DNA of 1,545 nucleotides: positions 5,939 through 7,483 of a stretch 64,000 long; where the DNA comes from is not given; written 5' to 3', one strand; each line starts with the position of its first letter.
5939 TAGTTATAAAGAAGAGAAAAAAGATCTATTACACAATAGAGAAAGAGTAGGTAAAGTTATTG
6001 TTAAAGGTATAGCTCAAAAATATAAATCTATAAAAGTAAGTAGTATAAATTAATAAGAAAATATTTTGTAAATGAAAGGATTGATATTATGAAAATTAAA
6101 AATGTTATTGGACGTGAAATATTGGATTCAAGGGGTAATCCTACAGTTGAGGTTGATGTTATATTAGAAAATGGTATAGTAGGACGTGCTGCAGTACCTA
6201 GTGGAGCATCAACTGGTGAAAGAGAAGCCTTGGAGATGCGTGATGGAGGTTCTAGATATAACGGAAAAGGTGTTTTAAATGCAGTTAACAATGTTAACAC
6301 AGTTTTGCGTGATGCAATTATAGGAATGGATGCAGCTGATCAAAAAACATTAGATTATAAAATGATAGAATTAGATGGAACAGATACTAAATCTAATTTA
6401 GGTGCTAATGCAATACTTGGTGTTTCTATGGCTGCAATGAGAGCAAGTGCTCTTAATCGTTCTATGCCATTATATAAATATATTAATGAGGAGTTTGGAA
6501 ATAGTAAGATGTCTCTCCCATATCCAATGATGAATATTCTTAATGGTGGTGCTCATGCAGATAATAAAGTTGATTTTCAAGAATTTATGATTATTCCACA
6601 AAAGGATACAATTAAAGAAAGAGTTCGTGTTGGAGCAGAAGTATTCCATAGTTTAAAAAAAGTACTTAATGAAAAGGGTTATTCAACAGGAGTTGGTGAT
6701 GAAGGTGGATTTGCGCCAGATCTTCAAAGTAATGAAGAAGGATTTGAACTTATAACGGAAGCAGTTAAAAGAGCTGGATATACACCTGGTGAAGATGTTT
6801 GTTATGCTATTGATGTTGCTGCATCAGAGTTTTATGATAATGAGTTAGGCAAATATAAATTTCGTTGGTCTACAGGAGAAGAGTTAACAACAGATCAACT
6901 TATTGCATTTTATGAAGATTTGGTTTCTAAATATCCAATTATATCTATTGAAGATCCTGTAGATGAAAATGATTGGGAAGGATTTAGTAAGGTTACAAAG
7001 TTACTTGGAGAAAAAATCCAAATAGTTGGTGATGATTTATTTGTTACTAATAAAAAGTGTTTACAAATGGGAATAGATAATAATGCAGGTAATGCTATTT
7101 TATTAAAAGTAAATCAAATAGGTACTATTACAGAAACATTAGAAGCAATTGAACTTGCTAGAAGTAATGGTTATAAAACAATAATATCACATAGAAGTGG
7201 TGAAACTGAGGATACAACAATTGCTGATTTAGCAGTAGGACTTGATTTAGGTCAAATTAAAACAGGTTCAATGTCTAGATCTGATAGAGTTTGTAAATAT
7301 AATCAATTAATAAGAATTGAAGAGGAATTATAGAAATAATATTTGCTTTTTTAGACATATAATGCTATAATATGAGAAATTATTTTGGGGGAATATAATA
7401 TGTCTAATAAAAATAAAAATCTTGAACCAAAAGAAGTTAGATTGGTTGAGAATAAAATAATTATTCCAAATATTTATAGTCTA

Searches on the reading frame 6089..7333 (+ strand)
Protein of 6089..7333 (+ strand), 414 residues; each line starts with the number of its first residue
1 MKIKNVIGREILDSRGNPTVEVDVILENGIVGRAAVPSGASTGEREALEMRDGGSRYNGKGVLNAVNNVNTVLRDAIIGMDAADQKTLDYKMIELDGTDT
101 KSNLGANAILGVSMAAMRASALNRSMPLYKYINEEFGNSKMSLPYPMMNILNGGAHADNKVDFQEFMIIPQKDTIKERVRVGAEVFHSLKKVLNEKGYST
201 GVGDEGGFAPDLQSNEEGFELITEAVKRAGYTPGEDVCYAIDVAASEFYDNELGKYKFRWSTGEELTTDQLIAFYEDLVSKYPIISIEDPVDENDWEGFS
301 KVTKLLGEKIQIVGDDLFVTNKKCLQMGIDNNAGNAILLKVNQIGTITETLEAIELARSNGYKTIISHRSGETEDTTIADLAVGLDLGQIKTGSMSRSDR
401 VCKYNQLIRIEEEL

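Call 93: search_protein_families(library=pfam, proteins=[window:6089-7333:+], max_evalue=0.00001)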
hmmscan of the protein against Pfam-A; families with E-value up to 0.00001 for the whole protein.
window:6089-7333:+ (414 aa): 3 families
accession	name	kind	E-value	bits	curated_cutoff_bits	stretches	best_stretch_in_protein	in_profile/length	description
PF00113.28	Enolase_C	-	1.7e-122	408.8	21.5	1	141-414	2-281/296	Enolase, C-terminal TIM barrel domain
PF03952.21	Enolase_N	-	1.3e-57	194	35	1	3-132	1-131/131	Enolase, N-terminal domain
PF13378.12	MR_MLE_C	-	2.8e-06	27.6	29.4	1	266-368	55-154/219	Enolase C-terminal domain-like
